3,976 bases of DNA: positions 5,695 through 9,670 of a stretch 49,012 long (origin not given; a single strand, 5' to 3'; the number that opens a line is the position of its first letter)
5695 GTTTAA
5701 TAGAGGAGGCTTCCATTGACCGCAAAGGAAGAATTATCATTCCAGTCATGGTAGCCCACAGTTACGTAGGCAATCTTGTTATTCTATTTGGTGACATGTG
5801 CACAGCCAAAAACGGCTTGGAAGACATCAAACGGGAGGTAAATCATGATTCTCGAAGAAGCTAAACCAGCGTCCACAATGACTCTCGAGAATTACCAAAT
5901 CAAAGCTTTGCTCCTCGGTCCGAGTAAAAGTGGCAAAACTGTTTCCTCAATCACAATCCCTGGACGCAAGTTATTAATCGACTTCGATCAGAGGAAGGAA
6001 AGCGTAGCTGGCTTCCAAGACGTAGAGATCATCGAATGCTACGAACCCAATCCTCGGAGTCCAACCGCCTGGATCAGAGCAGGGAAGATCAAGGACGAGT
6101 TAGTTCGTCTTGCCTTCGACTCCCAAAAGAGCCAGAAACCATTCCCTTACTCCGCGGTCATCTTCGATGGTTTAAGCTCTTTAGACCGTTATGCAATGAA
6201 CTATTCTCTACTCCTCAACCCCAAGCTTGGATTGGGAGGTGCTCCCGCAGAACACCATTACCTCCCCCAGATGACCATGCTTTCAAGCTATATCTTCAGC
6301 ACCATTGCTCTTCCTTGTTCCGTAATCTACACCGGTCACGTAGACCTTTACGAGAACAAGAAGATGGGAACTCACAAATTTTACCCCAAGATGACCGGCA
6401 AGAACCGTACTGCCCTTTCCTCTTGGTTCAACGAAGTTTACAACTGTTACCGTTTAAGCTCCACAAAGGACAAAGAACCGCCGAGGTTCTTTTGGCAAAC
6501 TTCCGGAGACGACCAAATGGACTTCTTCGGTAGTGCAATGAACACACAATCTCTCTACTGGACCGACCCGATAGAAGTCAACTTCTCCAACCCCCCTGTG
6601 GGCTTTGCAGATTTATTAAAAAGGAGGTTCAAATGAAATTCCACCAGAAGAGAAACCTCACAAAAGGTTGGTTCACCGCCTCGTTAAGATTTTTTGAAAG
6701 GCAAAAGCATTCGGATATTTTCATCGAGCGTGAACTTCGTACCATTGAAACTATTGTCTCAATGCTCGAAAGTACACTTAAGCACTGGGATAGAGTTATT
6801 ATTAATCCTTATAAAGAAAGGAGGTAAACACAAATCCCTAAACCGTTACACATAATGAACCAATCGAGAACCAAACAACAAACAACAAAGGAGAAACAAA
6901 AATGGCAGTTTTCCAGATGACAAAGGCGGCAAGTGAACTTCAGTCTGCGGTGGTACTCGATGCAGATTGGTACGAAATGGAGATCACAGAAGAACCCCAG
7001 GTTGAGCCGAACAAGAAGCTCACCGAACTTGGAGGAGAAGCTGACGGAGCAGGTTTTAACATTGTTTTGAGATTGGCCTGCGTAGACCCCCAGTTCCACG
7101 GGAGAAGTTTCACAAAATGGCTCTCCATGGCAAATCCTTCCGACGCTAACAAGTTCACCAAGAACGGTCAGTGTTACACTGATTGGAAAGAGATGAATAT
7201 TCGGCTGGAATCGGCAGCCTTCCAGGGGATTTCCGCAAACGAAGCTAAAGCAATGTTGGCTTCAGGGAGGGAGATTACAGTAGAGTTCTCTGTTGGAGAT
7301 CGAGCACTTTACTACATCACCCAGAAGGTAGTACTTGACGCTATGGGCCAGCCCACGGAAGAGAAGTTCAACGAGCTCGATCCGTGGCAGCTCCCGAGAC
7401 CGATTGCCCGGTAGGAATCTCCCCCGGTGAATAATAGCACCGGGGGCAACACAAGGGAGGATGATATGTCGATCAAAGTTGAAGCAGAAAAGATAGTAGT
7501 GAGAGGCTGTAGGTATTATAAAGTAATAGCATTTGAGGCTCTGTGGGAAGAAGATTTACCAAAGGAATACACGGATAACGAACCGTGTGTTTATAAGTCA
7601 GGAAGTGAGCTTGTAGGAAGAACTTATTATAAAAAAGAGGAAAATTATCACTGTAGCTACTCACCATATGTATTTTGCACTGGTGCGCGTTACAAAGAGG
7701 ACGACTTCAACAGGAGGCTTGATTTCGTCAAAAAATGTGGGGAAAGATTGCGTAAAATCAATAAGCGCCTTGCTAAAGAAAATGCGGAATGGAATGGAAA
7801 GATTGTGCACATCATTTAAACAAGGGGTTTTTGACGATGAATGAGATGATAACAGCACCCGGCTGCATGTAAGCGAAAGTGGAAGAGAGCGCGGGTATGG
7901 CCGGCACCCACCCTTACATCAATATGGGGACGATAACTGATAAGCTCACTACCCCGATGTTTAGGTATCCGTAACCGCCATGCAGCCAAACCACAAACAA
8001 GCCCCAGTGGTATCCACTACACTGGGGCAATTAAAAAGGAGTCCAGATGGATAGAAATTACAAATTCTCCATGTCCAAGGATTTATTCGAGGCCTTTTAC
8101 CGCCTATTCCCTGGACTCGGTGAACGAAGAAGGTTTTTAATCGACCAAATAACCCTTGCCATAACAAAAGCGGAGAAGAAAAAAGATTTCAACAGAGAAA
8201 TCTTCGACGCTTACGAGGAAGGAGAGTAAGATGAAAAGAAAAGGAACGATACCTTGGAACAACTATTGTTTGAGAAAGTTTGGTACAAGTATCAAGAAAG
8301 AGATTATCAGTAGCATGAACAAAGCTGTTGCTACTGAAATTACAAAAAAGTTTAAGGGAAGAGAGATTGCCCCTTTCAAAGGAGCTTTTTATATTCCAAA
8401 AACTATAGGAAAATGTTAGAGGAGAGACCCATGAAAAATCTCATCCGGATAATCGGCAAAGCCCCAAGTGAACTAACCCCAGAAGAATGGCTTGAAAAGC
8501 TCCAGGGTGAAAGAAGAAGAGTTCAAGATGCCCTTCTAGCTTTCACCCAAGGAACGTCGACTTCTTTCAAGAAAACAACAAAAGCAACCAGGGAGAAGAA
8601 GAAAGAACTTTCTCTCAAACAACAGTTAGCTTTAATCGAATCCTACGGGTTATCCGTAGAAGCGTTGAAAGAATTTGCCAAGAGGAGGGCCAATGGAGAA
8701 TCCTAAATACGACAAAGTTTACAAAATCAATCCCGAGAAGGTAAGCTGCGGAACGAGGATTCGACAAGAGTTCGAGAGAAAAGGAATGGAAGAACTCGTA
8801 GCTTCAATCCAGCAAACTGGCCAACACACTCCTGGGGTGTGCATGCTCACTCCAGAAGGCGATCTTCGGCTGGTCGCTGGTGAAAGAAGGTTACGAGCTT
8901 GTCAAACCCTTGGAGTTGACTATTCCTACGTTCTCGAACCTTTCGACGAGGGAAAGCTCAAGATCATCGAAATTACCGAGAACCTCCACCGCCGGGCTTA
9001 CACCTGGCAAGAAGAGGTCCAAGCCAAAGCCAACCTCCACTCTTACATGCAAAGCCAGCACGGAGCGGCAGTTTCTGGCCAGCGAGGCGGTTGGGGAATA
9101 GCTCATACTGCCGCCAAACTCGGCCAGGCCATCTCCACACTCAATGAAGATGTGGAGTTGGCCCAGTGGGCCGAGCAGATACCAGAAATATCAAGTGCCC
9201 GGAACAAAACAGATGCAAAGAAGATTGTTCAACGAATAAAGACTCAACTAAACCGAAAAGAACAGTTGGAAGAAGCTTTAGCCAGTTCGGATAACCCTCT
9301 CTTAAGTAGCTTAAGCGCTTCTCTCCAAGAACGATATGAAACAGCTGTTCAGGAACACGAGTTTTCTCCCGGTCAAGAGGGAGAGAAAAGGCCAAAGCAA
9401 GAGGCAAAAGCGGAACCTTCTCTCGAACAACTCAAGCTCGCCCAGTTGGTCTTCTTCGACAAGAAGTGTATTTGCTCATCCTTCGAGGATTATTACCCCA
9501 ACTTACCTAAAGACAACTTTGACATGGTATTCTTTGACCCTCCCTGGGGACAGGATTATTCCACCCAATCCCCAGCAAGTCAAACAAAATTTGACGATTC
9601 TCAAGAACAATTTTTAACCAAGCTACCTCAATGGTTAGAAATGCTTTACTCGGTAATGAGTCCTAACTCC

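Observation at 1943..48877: A family of nine 35-bp quasi-palindromes found only in intergenic DNA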

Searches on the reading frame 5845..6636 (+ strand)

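Call 6: search_protein_families(library=pfam, proteins=[window:5845-6636:+])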
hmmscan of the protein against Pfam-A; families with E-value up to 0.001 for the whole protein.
window:5845-6636:+ (263 aa): 1 family
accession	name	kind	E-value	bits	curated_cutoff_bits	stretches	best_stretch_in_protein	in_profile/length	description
PF13479.12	AAA_24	-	2.3e-09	37.8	27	1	19-205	3-172/195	AAA domain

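Call 27: search_protein_families(library=phrogs, proteins=[window:5845-6636:+], max_evalue=0.01)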
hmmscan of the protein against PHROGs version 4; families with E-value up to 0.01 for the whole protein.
window:5845-6636:+ (263 aa): 1 family
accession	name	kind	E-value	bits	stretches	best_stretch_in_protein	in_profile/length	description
phrog_124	-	DNA, RNA and nucleotide metabolism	5.6e-19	69.8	1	8-207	33-213/382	Sak4-like ssDNA annealing protein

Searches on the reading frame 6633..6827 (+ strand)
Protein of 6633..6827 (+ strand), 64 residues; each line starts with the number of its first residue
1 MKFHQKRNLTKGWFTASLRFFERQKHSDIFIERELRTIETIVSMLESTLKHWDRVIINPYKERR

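Call 32: search_protein_families(library=pfam, proteins=[window:6633-6827:+], max_evalue=0.1)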
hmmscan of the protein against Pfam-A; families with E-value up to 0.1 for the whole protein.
window:6633-6827:+ (64 aa): 1 family
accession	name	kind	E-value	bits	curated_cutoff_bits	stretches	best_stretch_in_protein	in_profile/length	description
PF13110.11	DUF3966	-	0.082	13.3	25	0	2-24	8-30/42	Protein of unknown function (DUF3966)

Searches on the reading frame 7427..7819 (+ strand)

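Call 27: search_protein_families(library=phrogs, proteins=[window:7427-7819:+], max_evalue=0.01)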
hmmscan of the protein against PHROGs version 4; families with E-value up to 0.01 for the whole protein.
window:7427-7819:+ (130 aa): 1 family
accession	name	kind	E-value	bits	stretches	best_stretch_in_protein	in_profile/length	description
phrog_3671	-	unknown function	0.0017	19.5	1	90-123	37-70/87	-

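Call 32: search_protein_families(library=pfam, proteins=[window:7427-7819:+], max_evalue=0.1)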
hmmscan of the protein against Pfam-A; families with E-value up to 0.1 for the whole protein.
window:7427-7819:+ (130 aa): 0 families

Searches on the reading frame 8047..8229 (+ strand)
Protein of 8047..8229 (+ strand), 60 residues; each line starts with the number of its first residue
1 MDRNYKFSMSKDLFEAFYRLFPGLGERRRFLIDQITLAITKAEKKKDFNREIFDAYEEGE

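Call 32: search_protein_families(library=pfam, proteins=[window:8047-8229:+], max_evalue=0.1)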
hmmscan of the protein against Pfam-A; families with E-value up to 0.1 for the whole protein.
window:8047-8229:+ (60 aa): 0 families

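Call 94: search_solved_structures(query=A4, max_evalue=10, show_alignments=2)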
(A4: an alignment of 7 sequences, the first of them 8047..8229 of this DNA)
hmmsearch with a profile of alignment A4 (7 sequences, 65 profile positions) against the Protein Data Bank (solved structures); distinct sequences matched with E-value up to 10: 3.
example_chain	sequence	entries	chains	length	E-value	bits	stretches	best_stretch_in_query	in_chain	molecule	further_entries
8f2u_N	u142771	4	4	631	0.31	14.2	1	10-56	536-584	Coiled-coil domain-containing protein 93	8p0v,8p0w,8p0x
5jub_A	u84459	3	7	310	1.1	12.5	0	9-27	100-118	Transcriptional regulator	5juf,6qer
4lzi_A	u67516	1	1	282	2.8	11.2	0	4-22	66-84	Multicystatin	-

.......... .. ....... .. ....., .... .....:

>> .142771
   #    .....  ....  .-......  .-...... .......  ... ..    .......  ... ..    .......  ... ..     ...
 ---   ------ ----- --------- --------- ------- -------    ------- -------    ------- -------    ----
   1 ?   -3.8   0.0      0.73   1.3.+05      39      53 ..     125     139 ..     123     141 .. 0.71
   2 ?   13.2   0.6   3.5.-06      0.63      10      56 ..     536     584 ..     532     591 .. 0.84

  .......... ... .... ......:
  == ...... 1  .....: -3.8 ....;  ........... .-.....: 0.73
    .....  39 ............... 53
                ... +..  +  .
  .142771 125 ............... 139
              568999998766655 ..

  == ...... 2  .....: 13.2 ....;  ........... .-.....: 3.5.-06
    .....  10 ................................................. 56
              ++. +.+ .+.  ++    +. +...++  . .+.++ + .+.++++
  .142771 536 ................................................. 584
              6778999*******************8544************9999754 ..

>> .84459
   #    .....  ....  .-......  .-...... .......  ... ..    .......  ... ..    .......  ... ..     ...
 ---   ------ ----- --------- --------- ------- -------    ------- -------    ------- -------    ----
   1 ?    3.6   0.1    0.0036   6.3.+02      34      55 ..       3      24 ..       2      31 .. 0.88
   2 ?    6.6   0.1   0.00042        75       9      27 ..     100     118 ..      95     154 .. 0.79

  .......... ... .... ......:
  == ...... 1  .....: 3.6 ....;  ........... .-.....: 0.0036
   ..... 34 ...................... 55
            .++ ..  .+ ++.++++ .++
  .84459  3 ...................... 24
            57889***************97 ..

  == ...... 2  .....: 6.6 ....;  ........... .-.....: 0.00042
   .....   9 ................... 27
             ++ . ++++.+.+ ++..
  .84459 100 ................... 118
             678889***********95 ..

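Call 103: predict_structure(protein=window:8047-8229:+)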
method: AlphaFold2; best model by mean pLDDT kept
length: 60 residues; sequences in the alignment: 1
mean_pLDDT: 69.1   pTM: 0.34
mean pLDDT of the five models: 69.1, 62.4, 60.1, 57.5, 56.5
residues with pLDDT >= 90: 0; 70-90: 27; 50-70: 28; < 50: 5
segments of 3 or more residues with pLDDT < 50: none
pLDDT, mean of each block of 10 residues (from residue 1): 52 72 74 84 68 64
secondary structure, 60 per line:
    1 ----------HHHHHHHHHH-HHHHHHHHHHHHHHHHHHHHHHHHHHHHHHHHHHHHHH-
elements in order: H11-20 H22-59

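Call 106: fold_search(model_id=the predicted structure, library=pdb)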
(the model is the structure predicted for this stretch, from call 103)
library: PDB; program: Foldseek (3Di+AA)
matches with E <= 10: 0; with E <= 0.001: 0
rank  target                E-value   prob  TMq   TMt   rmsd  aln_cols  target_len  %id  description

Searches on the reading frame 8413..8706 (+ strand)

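Call 32: search_protein_families(library=pfam, proteins=[window:8413-8706:+], max_evalue=0.1)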
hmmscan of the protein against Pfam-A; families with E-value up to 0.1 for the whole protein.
window:8413-8706:+ (97 aa): 2 families
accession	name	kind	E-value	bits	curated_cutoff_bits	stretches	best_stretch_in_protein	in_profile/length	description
PF01411.24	tRNA-synt_2c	-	0.0023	17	30.3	1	50-92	367-408/552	tRNA synthetases class II (A)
PF15472.11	DUF4638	-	0.048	13.8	27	1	25-84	36-94/262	Domain of unknown function (DUF4638)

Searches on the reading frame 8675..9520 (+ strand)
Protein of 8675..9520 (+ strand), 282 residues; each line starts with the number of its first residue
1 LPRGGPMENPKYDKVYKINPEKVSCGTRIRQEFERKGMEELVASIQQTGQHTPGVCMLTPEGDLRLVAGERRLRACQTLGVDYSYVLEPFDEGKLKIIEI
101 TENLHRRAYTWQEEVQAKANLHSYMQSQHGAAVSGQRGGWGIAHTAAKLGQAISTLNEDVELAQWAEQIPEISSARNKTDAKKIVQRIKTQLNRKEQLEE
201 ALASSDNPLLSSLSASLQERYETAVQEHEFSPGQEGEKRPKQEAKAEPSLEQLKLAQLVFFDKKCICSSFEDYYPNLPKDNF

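Call 53: search_solved_structures(query=window:8675-9520:+, max_evalue=1, show_alignments=2)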
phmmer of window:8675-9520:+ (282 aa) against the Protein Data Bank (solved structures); distinct sequences matched with E-value up to 1: 10.
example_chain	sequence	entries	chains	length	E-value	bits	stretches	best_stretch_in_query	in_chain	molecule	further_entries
7ng0_A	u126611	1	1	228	2.5e-06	30.3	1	30-197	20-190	Nucleoid occlusion protein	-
7nfu_A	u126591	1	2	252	3.8e-06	29.7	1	29-197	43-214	Nucleoid occlusion protein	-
6sdk_A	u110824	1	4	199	5.8e-06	29.1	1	29-200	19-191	Stage 0 sporulation protein J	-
4umk_A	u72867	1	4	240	3.2e-05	26.7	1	28-131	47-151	PROBABLE CHROMOSOME-PARTITIONING PROTEIN PARB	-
7ol9_A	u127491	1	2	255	6.1e-05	25.8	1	32-147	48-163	Nucleoid occlusion protein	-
6t1f_A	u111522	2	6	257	0.00014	24.6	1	29-144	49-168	Chromosome-partitioning protein ParB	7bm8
1vz0_A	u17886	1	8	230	0.00072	22.3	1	29-118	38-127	Chromosome-partitioning protein Spo0J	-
7bnk_A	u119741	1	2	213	0.0087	18.7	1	30-120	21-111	ParB family protein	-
7bnr_A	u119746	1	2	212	0.01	18.5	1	30-120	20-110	ParB family protein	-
7o0n_A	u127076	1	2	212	0.059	16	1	30-120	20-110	ParB family protein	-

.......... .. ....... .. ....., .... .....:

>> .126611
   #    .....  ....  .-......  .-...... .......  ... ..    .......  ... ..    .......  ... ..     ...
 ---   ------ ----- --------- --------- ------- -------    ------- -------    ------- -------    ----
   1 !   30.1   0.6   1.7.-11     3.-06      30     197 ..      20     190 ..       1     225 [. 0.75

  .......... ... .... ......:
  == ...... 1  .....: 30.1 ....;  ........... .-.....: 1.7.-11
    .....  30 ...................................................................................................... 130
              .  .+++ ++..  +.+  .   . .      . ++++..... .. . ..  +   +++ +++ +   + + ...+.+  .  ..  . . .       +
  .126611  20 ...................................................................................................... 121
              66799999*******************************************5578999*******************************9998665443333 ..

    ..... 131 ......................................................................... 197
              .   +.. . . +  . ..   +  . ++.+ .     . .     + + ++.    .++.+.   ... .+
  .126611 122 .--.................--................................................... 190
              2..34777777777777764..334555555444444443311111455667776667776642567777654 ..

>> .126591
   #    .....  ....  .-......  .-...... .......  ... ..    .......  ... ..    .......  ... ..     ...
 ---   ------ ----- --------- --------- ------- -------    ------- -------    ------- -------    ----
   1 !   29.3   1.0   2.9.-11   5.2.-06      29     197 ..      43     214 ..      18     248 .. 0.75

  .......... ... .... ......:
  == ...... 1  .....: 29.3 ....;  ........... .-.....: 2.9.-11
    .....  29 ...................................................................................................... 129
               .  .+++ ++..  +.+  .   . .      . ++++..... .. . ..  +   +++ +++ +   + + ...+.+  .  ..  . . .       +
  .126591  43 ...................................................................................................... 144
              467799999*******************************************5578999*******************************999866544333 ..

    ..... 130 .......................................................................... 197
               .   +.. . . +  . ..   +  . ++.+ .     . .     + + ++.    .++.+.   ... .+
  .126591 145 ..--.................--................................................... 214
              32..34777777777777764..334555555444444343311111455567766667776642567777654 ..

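Call 93: search_solved_structures(query=A5, max_evalue=0.001, show_alignments=2)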
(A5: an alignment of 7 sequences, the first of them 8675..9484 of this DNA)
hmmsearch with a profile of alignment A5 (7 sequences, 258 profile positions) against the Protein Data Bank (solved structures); distinct sequences matched with E-value up to 0.001: 10.
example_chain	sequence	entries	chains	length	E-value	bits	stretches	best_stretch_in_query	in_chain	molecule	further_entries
7ng0_A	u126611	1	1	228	7.6e-18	68.1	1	5-232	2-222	Nucleoid occlusion protein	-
7nfu_A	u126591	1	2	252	1e-17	67.7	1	4-231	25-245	Nucleoid occlusion protein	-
4umk_A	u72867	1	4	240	4.3e-16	62.4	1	6-124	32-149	PROBABLE CHROMOSOME-PARTITIONING PROTEIN PARB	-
6sdk_A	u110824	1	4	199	6.7e-16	61.7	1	21-120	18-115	Stage 0 sporulation protein J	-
7ol9_A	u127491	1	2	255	6.6e-15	58.5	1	5-231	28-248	Nucleoid occlusion protein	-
6t1f_A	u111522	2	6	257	1.3e-14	57.5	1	20-128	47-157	Chromosome-partitioning protein ParB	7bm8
7bnk_A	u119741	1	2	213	3e-14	56.3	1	7-134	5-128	ParB family protein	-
1vz0_A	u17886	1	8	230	6e-14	55.3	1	22-138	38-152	Chromosome-partitioning protein Spo0J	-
7bnr_A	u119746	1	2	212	6.1e-14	55.3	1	9-134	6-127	ParB family protein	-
7o0n_A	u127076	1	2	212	4.7e-13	52.4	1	7-134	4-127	ParB family protein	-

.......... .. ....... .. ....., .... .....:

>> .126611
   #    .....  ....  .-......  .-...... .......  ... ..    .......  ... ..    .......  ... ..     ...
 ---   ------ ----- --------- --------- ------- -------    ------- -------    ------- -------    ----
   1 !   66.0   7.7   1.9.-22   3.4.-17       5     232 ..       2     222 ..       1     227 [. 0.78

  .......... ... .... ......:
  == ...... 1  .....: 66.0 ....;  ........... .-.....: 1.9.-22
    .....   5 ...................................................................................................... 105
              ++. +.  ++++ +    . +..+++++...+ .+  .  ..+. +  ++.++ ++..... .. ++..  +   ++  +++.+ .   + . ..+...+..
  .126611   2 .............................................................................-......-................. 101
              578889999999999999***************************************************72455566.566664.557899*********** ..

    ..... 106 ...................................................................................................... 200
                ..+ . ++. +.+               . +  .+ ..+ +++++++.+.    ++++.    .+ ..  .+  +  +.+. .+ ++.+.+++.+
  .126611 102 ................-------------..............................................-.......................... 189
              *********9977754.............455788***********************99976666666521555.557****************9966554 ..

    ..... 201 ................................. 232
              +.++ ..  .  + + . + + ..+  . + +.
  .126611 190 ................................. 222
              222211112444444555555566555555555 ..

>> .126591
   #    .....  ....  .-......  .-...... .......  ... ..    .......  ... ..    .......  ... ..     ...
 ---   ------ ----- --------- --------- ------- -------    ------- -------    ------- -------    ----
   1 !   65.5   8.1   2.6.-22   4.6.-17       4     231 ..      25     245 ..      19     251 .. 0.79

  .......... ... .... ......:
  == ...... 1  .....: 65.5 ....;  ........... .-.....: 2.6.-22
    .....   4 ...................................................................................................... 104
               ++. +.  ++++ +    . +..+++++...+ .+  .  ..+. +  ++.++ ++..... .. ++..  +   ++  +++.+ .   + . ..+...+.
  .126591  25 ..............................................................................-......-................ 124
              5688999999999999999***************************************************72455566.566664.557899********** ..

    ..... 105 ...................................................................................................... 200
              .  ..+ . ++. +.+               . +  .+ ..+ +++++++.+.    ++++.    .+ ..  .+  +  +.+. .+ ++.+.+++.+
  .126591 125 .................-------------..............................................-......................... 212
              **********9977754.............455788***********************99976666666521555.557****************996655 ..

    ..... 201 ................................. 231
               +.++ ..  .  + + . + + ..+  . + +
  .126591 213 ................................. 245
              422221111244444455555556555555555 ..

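Call 101: predict_structure(protein=window:8675-9484:+)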
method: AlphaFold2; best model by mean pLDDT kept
length: 270 residues; sequences in the alignment: 1
mean_pLDDT: 38.8   pTM: 0.20
mean pLDDT of the five models: 38.8, 36.7, 35.2, 34.0, 33.1
residues with pLDDT >= 90: 0; 70-90: 0; 50-70: 9; < 50: 261
segments of 3 or more residues with pLDDT < 50: 1-182, 187-189, 204-270
pLDDT, mean of each block of 10 residues (from residue 1): 34 31 34 44 43 38 38 35 41 39 32 37 37 36 36 41 43 41 48 52 46 41 39 41 40 34 29
secondary structure, 60 per line:
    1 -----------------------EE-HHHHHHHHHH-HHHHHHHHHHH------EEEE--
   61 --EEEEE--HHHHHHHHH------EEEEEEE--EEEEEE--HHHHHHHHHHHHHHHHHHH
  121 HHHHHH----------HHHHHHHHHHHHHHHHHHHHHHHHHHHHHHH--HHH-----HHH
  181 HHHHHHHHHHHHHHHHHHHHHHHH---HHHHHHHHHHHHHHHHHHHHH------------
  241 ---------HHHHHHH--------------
elements in order: H27-36 H38-48 E55-58 E63-67 H70-78 E85-91 E94-99 H102-126 H137-167 H178-204 H208-228 H250-256
